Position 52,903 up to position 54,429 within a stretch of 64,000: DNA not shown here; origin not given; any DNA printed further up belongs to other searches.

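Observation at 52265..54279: dnaX is interrupted at an A10 run and the tau C-terminal half continues in the -1 frame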

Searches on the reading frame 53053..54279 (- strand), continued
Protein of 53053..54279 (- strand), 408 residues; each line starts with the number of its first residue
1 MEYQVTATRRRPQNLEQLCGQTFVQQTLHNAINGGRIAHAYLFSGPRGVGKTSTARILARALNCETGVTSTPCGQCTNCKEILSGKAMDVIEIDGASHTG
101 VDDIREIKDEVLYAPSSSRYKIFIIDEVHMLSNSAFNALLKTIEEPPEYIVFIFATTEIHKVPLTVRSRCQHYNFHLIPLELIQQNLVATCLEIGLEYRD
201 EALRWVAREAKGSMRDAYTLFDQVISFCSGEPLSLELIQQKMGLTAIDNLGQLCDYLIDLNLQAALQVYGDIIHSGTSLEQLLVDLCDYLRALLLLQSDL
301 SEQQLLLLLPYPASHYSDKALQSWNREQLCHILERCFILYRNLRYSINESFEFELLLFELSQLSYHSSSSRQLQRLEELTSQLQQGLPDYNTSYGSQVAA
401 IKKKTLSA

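Call 21: find_related_loci(query=A1, collection=genome_contigs, flank=2500)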
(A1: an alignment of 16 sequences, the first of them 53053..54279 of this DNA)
Query A1 (408 aa) in genome_contigs; peptide patterns used: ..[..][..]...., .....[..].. (x = any residue, [..] = any of these).
600 stretches matched a pattern (row limit reached: there are more); 600 encode a relative of the query (tblastn E <= 1e-3); the best 80 are kept; 80 distinct loci.
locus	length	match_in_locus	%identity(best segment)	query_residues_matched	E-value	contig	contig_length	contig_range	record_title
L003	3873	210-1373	53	1-392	5e-142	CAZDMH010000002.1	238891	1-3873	MAG TPA_asm: uncultured Spirochaetales bacterium isolate binchicken_co151_533 genome assembly, contig: NODE_14_length_23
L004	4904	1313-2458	53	1-386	2e-135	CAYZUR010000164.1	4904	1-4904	MAG TPA_asm: uncultured Spirochaetaceae bacterium isolate binchicken_co47_51 genome assembly, contig: NODE_14566_length_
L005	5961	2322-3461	51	1-384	1e-133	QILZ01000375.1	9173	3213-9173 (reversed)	MAG: Spirochaetales bacterium isolate SZUA-6 Ga0063293_10008969, whole genome shotgun sequence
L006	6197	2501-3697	51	1-389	2e-132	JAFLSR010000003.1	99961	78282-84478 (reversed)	MAG: Treponema sp. isolate HAN032 Seq3, whole genome shotgun sequence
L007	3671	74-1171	54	1-370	3e-131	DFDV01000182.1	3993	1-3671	MAG TPA_asm: Treponema sp. UBA3819 UBA3819_contig_83584, whole genome shotgun sequence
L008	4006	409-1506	52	1-370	2e-128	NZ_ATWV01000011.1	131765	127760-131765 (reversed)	Treponema bryantii NK4A124 G626DRAFT_scaffold00011.11_C, whole genome shotgun sequence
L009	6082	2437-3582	49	1-386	2e-120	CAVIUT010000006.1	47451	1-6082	Eggerthellaceae bacterium isolate H07677-L1_cleanbin_000041 genome assembly, contig: Spades_H07677-L1_contig_274, whole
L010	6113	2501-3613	47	6-378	1e-109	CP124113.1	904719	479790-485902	Borreliella americana strain SCW41 chromosome, complete genome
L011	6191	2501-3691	40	1-398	2e-98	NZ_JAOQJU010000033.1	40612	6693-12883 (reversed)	Dorea acetigenes strain Sanger_03 .14207_7_43.33, whole genome shotgun sequence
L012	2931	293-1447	43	1-387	3e-99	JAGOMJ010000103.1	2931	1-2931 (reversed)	MAG: Smithella sp. isolate Go_SlDig_bin_11 Go_SlDig_135038_length_2931_cov_39.909058, whole genome shotgun sequence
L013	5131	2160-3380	40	1-404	4e-96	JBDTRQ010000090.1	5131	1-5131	MAG: Ignavibacteriota bacterium isolate cluster3_bin.250 NODE_91835_length_5131_cov_5.518519, whole genome shotgun seque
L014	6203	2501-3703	44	1-403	4e-95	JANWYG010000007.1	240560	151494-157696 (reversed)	MAG: Blastocatellia bacterium isolate SKYG65 k141_431973, whole genome shotgun sequence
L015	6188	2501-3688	40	1-406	8e-95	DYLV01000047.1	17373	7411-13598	MAG TPA_asm: Leptospira biflexa isolate SulCav_AS07-7_2_45_10 SulCav_AS07_7_3267_length_17373_cov_5_793221, whole genome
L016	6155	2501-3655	42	1-387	4e-94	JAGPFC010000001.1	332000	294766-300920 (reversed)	MAG: Smithella sp. isolate Gw_SlDig_bin_149 Gw_SlDig_15_length_332000_cov_17.256574, whole genome shotgun sequence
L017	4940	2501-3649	43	1-386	6e-93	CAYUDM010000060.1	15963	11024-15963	MAG TPA_asm: uncultured Smithella sp. isolate binchicken_co42_513 genome assembly, contig: NODE_5156_length_15963_cov_5.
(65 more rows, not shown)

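Call 22: find_encoding_contigs(protein=P0004, flank=3000, max_places=2)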
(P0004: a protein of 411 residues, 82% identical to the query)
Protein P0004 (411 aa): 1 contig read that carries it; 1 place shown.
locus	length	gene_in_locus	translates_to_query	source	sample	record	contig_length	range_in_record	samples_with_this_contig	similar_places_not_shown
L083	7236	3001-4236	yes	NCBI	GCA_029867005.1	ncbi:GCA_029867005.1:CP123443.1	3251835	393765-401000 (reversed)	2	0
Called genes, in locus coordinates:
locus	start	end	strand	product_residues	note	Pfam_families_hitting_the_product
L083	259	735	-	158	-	PF13707:RloB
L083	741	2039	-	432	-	PF13175:AAA_15 (faint), PF13304:AAA_21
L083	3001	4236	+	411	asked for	PF05496:RuvB_N (faint), PF13177:DNA_pol3_delta2, PF00004:AAA, PF07728:AAA_5 (weak), PF22608:DNAX_ATPase_lid, PF12169:DNA_pol3_gamma3 (weak)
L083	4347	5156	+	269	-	-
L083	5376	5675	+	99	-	PF02575:YbaB_DNA_bd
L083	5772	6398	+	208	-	PF21176:RecR_HhH, PF13662:Toprim_4, PF01751:Toprim, PF21175:RecR_C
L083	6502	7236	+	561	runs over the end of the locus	PF04715:, PF00425:Chorismate_bind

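Call 23: find_encoding_contigs(protein=P0006, flank=3000, max_places=2)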
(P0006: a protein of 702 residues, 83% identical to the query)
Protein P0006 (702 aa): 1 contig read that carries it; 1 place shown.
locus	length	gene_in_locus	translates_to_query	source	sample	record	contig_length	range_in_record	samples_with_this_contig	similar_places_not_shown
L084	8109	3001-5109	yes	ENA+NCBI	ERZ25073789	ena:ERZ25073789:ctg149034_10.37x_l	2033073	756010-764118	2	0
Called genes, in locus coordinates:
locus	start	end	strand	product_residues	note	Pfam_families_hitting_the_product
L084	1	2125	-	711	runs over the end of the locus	PF00580:UvrD-helicase (faint), PF01443:Viral_helicase1 (faint), PF13086:AAA_11 (weak), PF13245:AAA_19, PF13401:AAA_22 (weak), PF13604:AAA_30, PF05127:NAT10_TcmA_helicase (weak), PF13538:UvrD_C_2, +1 more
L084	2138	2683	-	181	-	PF00293:NUDIX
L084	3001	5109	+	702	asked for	PF05496:RuvB_N (weak), PF13177:DNA_pol3_delta2, PF00004:AAA, PF07728:AAA_5 (weak), PF13401:AAA_22 (faint), PF22608:DNAX_ATPase_lid, PF12169:DNA_pol3_gamma3 (weak)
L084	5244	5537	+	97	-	PF02575:YbaB_DNA_bd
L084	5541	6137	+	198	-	PF21176:RecR_HhH, PF01751:Toprim, PF13662:Toprim_4, PF21175:RecR_C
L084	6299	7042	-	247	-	PF00578:AhpC-TSA, PF08534:Redoxin, PF00462:Glutaredoxin, PF13417:GST_N_3 (weak)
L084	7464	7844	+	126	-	PF18291:HU-HIG, PF00216:Bac_DNA_binding (weak)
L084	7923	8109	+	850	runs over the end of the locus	PF00270:DEAD, PF04851:ResIII, PF27159:HI_1054_N, PF27365:HI_1054 (weak)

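Call 24: find_encoding_contigs(protein=P0007, flank=3000, max_places=2)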
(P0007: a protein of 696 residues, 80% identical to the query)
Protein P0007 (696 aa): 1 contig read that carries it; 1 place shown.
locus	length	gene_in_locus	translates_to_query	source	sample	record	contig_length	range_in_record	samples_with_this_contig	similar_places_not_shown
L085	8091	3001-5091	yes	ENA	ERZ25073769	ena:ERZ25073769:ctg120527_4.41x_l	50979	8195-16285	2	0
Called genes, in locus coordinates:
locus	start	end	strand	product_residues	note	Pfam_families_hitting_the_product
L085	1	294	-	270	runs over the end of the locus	PF00005:ABC_tran, PF02463:SMC_N, PF13304:AAA_21 (weak)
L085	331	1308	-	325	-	PF01297:ZnuA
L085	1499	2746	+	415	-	PF12038:QTMAN_N, PF00534:Glycos_transf_1, PF13692:Glyco_trans_1_4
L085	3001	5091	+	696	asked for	PF05496:RuvB_N (weak), PF13177:DNA_pol3_delta2, PF00004:AAA, PF07728:AAA_5 (faint), PF22608:DNAX_ATPase_lid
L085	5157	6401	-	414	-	PF00753:Lactamase_B (weak), PF19583:ODP, PF00258:Flavodoxin_1 (weak), PF03358:FMN_red (faint)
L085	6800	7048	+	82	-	PF00886:Ribosomal_S16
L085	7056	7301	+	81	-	PF13083:KH_KhpA-B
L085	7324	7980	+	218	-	-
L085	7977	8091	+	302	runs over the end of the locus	PF01746:tRNA_m1G_MT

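Call 30: find_encoding_contigs(protein=P0008, flank=2500, max_places=1)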
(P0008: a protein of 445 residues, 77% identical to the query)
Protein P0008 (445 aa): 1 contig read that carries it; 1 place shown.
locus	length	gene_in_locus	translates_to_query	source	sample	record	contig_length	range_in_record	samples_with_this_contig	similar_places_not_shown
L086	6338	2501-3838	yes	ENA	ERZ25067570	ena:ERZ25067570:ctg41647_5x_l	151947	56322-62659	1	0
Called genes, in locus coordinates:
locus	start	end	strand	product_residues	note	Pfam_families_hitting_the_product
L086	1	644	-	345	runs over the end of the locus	PF02543:Carbam_trans_N (faint), PF00814:TsaD, PF22521:HypF_C_2 (weak)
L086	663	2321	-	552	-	PF00682:HMGL-like, PF22617:HCS_D2, PF08502:LeuA_dimer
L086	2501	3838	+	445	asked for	PF05496:RuvB_N (weak), PF13177:DNA_pol3_delta2, PF00004:AAA, PF07728:AAA_5 (weak), PF13401:AAA_22 (faint), PF22608:DNAX_ATPase_lid, PF12169:DNA_pol3_gamma3 (weak)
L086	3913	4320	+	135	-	-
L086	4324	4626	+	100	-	PF02575:YbaB_DNA_bd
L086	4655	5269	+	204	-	PF21176:RecR_HhH, PF01751:Toprim, PF13662:Toprim_4, PF21175:RecR_C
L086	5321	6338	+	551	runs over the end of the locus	PF04715:, PF00425:Chorismate_bind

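Call 31: find_encoding_contigs(protein=P0010, flank=2500, max_places=1)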
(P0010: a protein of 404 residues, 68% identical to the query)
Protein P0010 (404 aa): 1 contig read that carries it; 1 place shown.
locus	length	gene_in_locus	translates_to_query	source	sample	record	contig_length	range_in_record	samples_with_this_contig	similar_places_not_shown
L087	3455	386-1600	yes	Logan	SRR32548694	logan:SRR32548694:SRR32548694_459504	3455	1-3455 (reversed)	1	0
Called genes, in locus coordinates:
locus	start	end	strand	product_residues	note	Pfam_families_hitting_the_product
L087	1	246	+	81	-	?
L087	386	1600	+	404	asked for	PF05496:RuvB_N (weak), PF13177:DNA_pol3_delta2, PF13401:AAA_22 (weak), PF00004:AAA, PF07728:AAA_5 (weak), PF22608:DNAX_ATPase_lid, PF12169:DNA_pol3_gamma3 (weak)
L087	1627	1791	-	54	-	-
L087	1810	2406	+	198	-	-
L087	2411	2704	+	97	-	PF02575:YbaB_DNA_bd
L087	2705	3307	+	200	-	PF21176:RecR_HhH, PF02132:RecR_ZnF (weak), PF01751:Toprim, PF13662:Toprim_4, PF21175:RecR_C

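Call 32: find_encoding_contigs(protein=P0011, flank=2500, max_places=1)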
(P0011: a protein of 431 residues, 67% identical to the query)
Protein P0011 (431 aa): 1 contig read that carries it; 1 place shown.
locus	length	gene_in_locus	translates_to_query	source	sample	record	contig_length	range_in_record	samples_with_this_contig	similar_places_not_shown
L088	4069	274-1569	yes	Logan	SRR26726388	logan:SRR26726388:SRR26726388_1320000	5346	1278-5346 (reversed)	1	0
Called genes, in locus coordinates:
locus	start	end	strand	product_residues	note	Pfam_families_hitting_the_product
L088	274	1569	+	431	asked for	PF05496:RuvB_N (weak), PF13177:DNA_pol3_delta2, PF00004:AAA, PF22608:DNAX_ATPase_lid, PF12169:DNA_pol3_gamma3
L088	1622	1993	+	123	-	-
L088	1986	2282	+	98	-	PF02575:YbaB_DNA_bd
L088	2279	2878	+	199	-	PF21176:RecR_HhH, PF01751:Toprim, PF13662:Toprim_4, PF21175:RecR_C (weak)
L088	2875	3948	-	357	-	PF01207:Dus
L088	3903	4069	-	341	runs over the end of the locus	-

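Call 44: find_encoding_contigs(protein=P0012, flank=2500, max_places=1)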
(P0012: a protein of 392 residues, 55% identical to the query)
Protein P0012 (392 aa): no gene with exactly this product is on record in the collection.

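Call 45: find_encoding_contigs(protein=P0023, flank=2500, max_places=1)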
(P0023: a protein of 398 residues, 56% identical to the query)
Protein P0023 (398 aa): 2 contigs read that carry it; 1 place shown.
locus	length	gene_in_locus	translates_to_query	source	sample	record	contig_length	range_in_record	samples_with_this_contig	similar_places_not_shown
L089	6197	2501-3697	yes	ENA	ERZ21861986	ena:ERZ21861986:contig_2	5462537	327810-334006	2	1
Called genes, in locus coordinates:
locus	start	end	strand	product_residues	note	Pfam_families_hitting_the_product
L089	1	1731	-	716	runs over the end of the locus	PF16314:DUF4954, PF25084:LbH_EIF2B (faint)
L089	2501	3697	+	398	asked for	PF05496:RuvB_N (faint), PF13177:DNA_pol3_delta2, PF00004:AAA, PF22608:DNAX_ATPase_lid, PF12169:DNA_pol3_gamma3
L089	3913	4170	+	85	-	-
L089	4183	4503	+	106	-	PF02575:YbaB_DNA_bd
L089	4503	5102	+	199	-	PF21176:RecR_HhH, PF02132:RecR_ZnF, PF01751:Toprim, PF13662:Toprim_4, PF21175:RecR_C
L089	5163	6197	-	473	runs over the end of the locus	PF03200:Glyco_hydro_63 (faint), PF22422:MGH1-like_GH, PF01204:Trehalase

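Call 46: find_encoding_contigs(protein=P0053, flank=2500, max_places=1)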
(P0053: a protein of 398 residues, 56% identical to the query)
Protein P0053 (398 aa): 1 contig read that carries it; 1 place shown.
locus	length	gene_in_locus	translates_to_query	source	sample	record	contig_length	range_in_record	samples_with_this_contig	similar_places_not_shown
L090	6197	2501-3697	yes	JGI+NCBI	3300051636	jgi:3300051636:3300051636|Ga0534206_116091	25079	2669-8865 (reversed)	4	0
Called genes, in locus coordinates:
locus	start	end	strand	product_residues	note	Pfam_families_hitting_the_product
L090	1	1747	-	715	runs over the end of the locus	PF16314:DUF4954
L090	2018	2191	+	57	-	-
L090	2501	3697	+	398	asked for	PF05496:RuvB_N (faint), PF13177:DNA_pol3_delta2, PF00004:AAA, PF07728:AAA_5 (faint), PF22608:DNAX_ATPase_lid, PF12169:DNA_pol3_gamma3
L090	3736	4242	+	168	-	-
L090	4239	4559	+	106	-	PF02575:YbaB_DNA_bd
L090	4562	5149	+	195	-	PF21176:RecR_HhH, PF02132:RecR_ZnF, PF01751:Toprim, PF13662:Toprim_4, PF21175:RecR_C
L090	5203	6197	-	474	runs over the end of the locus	PF22422:MGH1-like_GH, PF03200:Glyco_hydro_63 (faint), PF01204:Trehalase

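Call 60: search_solved_structures(query=A3, max_evalue=1)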
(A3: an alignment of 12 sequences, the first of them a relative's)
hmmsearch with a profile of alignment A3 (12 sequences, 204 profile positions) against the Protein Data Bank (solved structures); distinct sequences matched with E-value up to 1: 1.
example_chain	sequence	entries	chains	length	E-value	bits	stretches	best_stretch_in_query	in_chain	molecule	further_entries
4tps_B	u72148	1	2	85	0.025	18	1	98-172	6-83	Chromosomal replication initiator protein DnaA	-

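Call 62: list_cluster_members(proteins=[P0003, P0005, P0006, P0023, P0038, P0002])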
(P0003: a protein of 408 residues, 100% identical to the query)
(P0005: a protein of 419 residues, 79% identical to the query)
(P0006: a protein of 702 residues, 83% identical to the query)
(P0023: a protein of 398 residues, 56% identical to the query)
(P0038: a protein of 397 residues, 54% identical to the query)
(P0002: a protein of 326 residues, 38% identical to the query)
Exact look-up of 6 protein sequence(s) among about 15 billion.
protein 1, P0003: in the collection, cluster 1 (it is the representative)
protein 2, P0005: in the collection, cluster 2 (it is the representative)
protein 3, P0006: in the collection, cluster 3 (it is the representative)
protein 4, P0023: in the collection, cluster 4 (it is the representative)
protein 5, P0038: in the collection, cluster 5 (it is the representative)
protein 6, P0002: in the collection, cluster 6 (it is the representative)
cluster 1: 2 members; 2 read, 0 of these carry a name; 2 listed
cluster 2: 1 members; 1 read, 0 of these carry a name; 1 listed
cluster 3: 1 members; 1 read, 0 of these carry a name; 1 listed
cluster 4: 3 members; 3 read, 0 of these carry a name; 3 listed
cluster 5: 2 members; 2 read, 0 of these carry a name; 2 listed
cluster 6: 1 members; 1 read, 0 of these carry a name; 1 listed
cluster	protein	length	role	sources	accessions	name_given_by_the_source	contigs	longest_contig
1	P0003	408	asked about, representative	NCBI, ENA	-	-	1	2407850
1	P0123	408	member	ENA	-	-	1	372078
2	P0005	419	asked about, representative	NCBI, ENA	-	-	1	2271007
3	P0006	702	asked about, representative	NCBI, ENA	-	-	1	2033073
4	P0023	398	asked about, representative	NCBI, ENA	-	-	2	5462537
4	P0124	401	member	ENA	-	-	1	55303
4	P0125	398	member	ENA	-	-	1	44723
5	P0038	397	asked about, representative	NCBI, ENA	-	-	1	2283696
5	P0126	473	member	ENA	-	-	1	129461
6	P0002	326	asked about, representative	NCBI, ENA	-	-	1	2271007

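Call 75: find_encoding_contigs(protein=P0038, flank=1500, max_places=1)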
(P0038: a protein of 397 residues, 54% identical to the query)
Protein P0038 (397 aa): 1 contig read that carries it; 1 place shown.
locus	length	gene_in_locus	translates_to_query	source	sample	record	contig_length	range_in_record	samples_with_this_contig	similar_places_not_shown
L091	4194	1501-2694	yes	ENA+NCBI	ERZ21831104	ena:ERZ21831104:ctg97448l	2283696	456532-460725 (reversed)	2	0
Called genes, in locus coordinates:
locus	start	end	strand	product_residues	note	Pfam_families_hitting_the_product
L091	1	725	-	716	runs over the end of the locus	PF16314:DUF4954, PF25084:LbH_EIF2B (faint), PF20683:DUF6819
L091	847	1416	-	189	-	-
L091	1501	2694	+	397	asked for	PF05496:RuvB_N (faint), PF13177:DNA_pol3_delta2, PF13173:AAA_14 (faint), PF00004:AAA, PF22608:DNAX_ATPase_lid, PF12169:DNA_pol3_gamma3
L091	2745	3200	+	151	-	-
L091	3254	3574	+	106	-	PF02575:YbaB_DNA_bd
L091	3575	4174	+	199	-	PF21176:RecR_HhH, PF02132:RecR_ZnF, PF01751:Toprim, PF13662:Toprim_4, PF21175:RecR_C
